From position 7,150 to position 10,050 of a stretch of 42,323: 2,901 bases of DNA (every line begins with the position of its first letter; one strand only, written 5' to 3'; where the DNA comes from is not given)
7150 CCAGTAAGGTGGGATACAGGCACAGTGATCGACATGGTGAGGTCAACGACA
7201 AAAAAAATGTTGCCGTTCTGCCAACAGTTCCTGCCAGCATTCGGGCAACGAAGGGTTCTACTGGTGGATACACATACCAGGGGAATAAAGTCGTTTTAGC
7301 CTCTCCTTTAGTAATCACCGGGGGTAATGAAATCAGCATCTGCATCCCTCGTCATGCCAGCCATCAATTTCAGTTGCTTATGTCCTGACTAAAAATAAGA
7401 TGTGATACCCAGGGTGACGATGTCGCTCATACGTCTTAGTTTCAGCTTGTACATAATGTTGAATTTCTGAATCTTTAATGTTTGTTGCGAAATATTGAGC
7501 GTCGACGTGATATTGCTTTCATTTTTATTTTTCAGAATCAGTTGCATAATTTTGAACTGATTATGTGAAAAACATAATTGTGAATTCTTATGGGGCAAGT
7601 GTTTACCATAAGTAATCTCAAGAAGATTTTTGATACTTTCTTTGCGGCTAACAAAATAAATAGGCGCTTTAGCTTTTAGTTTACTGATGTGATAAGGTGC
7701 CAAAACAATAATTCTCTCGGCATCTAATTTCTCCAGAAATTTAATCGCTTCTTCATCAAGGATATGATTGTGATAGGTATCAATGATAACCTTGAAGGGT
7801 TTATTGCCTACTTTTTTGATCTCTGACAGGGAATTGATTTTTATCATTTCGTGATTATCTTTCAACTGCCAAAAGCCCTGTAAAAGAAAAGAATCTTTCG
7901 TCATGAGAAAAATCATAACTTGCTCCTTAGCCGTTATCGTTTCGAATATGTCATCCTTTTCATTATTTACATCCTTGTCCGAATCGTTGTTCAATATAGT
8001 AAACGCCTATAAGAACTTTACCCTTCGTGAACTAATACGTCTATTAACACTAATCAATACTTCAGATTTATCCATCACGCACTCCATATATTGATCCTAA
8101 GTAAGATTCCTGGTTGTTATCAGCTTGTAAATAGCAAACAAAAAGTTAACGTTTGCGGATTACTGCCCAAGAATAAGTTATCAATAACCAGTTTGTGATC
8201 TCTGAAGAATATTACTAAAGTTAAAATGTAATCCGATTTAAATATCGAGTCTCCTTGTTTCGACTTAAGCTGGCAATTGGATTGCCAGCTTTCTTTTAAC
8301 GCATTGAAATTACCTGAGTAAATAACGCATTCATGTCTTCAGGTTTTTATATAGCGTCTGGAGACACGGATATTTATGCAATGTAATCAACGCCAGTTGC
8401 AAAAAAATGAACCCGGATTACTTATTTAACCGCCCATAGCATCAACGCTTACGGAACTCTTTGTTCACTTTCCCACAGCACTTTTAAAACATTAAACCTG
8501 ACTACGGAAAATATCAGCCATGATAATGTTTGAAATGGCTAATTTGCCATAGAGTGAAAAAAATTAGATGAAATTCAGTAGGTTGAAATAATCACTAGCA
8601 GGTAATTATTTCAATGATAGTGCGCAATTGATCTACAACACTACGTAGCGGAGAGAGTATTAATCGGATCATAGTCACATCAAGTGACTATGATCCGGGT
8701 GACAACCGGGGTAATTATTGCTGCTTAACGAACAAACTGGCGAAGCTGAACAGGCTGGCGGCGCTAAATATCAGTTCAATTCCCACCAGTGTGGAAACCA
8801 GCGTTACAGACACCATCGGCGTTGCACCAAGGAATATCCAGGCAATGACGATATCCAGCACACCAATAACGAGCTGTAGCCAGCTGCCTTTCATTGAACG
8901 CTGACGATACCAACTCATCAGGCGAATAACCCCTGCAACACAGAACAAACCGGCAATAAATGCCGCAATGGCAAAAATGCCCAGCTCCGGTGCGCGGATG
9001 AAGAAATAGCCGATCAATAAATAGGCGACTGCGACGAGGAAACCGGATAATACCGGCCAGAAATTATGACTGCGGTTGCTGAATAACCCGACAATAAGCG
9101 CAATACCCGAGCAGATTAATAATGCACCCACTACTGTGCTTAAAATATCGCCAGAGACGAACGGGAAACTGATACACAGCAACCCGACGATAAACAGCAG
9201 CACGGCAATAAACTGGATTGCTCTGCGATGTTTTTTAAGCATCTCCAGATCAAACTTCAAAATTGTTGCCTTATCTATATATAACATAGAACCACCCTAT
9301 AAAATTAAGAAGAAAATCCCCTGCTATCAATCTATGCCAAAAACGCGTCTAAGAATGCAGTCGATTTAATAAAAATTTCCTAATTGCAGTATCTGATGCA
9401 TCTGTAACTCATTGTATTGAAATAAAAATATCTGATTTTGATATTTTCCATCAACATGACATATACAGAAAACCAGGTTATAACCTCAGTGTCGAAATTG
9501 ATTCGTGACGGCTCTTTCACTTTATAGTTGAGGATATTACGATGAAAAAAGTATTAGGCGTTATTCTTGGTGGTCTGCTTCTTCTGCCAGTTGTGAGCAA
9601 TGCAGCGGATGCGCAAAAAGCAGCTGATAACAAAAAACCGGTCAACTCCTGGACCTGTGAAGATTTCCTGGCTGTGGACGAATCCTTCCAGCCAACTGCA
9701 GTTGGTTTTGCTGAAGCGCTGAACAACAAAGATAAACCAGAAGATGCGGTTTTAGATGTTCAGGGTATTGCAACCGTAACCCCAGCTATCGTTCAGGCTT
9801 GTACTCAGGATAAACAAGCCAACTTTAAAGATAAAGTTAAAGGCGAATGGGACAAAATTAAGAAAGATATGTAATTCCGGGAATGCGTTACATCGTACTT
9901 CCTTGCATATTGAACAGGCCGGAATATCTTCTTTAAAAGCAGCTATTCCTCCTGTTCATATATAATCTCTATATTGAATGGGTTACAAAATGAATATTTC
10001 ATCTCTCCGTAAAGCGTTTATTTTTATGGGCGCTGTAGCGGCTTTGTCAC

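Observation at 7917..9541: Acid-resistance control regions: 798-bp gadE leader and a GAD-box-like site in the hdeD/hdeA divergent promoter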

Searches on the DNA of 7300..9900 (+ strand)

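Call 4: search_dna_similar(query=window:7300-9900:+, collection=ecoli_genomes, mode=near, max_rows=15)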
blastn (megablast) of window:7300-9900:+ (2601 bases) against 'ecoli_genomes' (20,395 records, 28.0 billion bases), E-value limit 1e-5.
Records with a match: 5417; places in all: 5427; records where one place covers at least 80% of the query: 5411.
Genomes with a match: 5417 of 5426; with a place that covers at least 80% of the query: 5411. Places per genome that has any: lowest 1, median 1, highest 2. On chromosomes: 5427 places; on plasmids: 0.
Best place of each record, by identity: >=99% 3583; 95-99% 1834.
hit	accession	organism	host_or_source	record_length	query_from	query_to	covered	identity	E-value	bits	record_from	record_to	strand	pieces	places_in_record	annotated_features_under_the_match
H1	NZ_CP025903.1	Escherichia coli strain 300709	Homo sapiens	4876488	1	2601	100%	100.0%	0e+0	4798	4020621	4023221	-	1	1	hdeD: acid-resistance protein HdeD | gadE: acid resistance transcriptional activator GadE | hdeA: acid-activated periplasmic chaperone HdeA | hypothetical protein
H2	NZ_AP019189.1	Escherichia coli strain M217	Homo sapiens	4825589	1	2601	100%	100.0%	0e+0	4798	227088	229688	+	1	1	hdeD: acid-resistance protein HdeD | gadE: acid resistance transcriptional activator GadE | hdeA: acid-activated periplasmic chaperone HdeA | hypothetical protein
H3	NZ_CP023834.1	Escherichia coli strain 4/2-1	Homo sapiens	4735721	1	2601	100%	100.0%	0e+0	4798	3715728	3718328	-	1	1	hdeD: acid-resistance protein HdeD | gadE: acid resistance transcriptional activator GadE | hdeA: acid-activated periplasmic chaperone HdeA | hypothetical protein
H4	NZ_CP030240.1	Escherichia coli strain ER1709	-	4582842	1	2601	100%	100.0%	0e+0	4798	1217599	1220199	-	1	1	hdeD: acid-resistance protein HdeD | gadE: acid resistance transcriptional activator GadE | hdeA: acid-activated periplasmic chaperone HdeA | hypothetical protein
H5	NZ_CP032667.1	Escherichia coli str. K-12 substr. MG1655 strain K-12 ...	Laboratory strain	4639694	1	2601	100%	100.0%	0e+0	4798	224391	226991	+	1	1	hdeD: acid-resistance protein HdeD | gadE: acid resistance transcriptional activator GadE | hdeA: acid-activated periplasmic chaperone HdeA | hypothetical protein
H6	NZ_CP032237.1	Escherichia coli strain ECCWS199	chicken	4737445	1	2601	100%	100.0%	0e+0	4798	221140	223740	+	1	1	hdeD: acid-resistance protein HdeD | gadE: acid resistance transcriptional activator GadE | hdeA: acid-activated periplasmic chaperone HdeA | hypothetical protein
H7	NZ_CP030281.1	Escherichia coli strain E308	Broiler chicken farm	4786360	1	2601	100%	100.0%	0e+0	4798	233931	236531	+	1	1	hdeD: acid-resistance protein HdeD | gadE: acid resistance transcriptional activator GadE | hdeA: acid-activated periplasmic chaperone HdeA | hypothetical protein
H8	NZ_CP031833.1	Escherichia coli strain 2452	Homo sapiens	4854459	1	2601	100%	100.0%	0e+0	4798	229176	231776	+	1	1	hdeD: acid-resistance protein HdeD | gadE: acid resistance transcriptional activator GadE | hdeA: acid-activated periplasmic chaperone HdeA | hypothetical protein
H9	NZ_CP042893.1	Escherichia coli strain CFSAN061772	missing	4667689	1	2601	100%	100.0%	0e+0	4798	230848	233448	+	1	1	hdeD: acid-resistance protein HdeD | gadE: acid resistance transcriptional activator GadE | hdeA: acid-activated periplasmic chaperone HdeA | hypothetical protein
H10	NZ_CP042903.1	Escherichia coli strain CFSAN061761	missing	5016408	1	2601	100%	100.0%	0e+0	4798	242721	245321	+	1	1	hdeD: acid-resistance protein HdeD | gadE: acid resistance transcriptional activator GadE | hdeA: acid-activated periplasmic chaperone HdeA | hypothetical protein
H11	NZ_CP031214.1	Escherichia coli strain C600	Homo sapiens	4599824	1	2601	100%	100.0%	0e+0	4798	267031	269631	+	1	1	hdeD: acid-resistance protein HdeD | gadE: acid resistance transcriptional activator GadE | hdeA: acid-activated periplasmic chaperone HdeA | hypothetical protein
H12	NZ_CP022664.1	Escherichia coli strain FORC 064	cucumber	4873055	1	2601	100%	100.0%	0e+0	4798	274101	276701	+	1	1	hdeD: acid-resistance protein HdeD | gadE: acid resistance transcriptional activator GadE | hdeA: acid-activated periplasmic chaperone HdeA | hypothetical protein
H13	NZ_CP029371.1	Escherichia coli strain C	cow's milk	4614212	1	2601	100%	100.0%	0e+0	4798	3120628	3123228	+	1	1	hdeD: acid-resistance protein HdeD | gadE: acid resistance transcriptional activator GadE | hdeA: acid-activated periplasmic chaperone HdeA | hypothetical protein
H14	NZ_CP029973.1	Escherichia coli strain 51008369SK1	Dog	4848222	1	2601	100%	100.0%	0e+0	4798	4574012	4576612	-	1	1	hdeD: acid-resistance protein HdeD | gadE: acid resistance transcriptional activator GadE | hdeA: acid-activated periplasmic chaperone HdeA | hypothetical protein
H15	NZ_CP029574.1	Escherichia coli strain DA33133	Homo sapiens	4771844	1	2601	100%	100.0%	0e+0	4798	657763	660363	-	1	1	hdeD: acid-resistance protein HdeD | gadE: acid resistance transcriptional activator GadE | hdeA: acid-activated periplasmic chaperone HdeA | hypothetical protein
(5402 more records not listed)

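Call 6: get_annotated_region(hit=H5, flank=1500)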
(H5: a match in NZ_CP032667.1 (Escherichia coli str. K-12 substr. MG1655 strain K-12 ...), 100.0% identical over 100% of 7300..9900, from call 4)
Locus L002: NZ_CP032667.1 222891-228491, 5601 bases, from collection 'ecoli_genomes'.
description: Escherichia coli str. K-12 substr. MG1655 strain K-12 chromosome, complete genome
organism: Escherichia coli str. K-12 substr. MG1655 strain K-12 substr. MG1655 (NCBI taxid 511145)
replicon: chromosome; assembly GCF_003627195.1
host: -; source: Laboratory strain; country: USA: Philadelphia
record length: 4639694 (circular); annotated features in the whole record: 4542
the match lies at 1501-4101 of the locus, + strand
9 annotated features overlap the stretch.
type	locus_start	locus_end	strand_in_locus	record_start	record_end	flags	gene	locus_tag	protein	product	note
CDS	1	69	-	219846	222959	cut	mdtF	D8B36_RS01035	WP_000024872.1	multidrug efflux pump RND permease MdtF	-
CDS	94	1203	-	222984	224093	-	mdtE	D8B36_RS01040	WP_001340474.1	multidrug transporter subunit MdtE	-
CDS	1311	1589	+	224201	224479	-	-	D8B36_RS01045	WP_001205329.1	hypothetical protein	-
CDS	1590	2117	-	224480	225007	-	gadE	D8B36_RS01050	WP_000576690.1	acid resistance transcriptional activator GadE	-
CDS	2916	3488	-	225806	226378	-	hdeD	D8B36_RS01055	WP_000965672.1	acid-resistance protein HdeD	-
CDS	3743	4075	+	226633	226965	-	hdeA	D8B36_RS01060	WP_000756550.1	acid-activated periplasmic chaperone HdeA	-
CDS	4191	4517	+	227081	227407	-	hdeB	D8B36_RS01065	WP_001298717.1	acid-activated periplasmic chaperone HdeB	-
CDS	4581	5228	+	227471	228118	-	yhiD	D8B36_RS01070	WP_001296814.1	MgtC/SapB family protein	-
CDS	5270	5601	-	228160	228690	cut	dctR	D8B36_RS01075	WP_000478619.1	helix-turn-helix transcriptional regulator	-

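Call 47: search_rna_families(source=window, start=7850, end=9600, threshold=evalue, max_evalue=5)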
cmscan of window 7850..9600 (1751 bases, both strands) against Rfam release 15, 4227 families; matches with E-value up to 5: 3.
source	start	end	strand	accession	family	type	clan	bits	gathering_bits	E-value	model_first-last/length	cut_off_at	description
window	8100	8186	-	RF02283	TtnuCD6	Gene; snRNA; snoRNA; CD-box;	-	22.3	50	1.1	1-72/72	no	Tetrahymena snoRNA TtnuCD6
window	8021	8210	+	RF02792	sRNA162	Gene; antisense;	-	19.2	78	1.6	1-190/190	no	Archaeal Small RNA 162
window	8658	8704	-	RF04275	mir-2733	Gene; miRNA;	CL00142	19.2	72.9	1.7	1-81/81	no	mir-2733 microRNA precursor family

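Call 60: search_dna_similar(query=window:9350-9397:+, collection=ecoli_genomes, mode=distant, max_rows=12, rows=spread, max_evalue=0.001)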
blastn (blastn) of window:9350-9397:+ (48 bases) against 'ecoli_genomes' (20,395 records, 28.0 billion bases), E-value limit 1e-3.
Records with a match: 5414; places in all: 5414; records where one place covers at least 80% of the query: 5414.
Genomes with a match: 5414 of 5426; with a place that covers at least 80% of the query: 5414. Places per genome that has any: lowest 1, median 1, highest 1. On chromosomes: 5414 places; on plasmids: 0.
Best place of each record, by identity: >=99% 2597; 95-99% 2817.
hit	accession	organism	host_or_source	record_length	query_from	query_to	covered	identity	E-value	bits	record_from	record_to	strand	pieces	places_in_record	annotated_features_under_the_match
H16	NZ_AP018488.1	Escherichia coli O157:H7 strain PV15-279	Homo sapiens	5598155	1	48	100%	100.0%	2e-15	88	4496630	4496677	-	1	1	none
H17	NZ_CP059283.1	Escherichia coli strain SY3626_hybrid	chicken meat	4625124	1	48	100%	100.0%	2e-15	88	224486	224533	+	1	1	none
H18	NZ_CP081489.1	Escherichia coli BL21(DE3) strain BL21(DE3)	-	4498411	1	48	100%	100.0%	2e-15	88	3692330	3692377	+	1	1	none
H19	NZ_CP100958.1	Escherichia coli strain ET450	Hoplobatrachus rugulosus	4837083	1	48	100%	100.0%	2e-15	88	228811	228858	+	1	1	none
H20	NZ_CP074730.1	Escherichia coli strain SJ2D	Homo sapiens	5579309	1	48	100%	100.0%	2e-15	88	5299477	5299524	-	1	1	none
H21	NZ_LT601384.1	Escherichia coli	-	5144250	1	48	100%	100.0%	2e-15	88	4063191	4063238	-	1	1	none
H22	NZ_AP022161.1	Escherichia coli strain WP5-S18-ESBL-08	-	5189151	1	48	100%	97.9%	7e-14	83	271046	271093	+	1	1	none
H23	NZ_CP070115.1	Escherichia coli strain FDAARGOS_1298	Homo sapiens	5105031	1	48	100%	97.9%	7e-14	83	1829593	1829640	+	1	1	none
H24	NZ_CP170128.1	Escherichia coli strain C122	not applicable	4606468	1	48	100%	97.9%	7e-14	83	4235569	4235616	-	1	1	none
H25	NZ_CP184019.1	Escherichia coli strain 1434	Homo sapiens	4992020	1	48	100%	97.9%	7e-14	83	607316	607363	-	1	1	none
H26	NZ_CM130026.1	Escherichia coli strain NE88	Culture with antimicrbial peptide EWAMPR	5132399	1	48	100%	97.9%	7e-14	83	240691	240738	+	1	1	none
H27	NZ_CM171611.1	Escherichia coli strain GXU-23-25-310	dairy water buffaloes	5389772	1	48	100%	95.8%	9e-13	79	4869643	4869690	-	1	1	none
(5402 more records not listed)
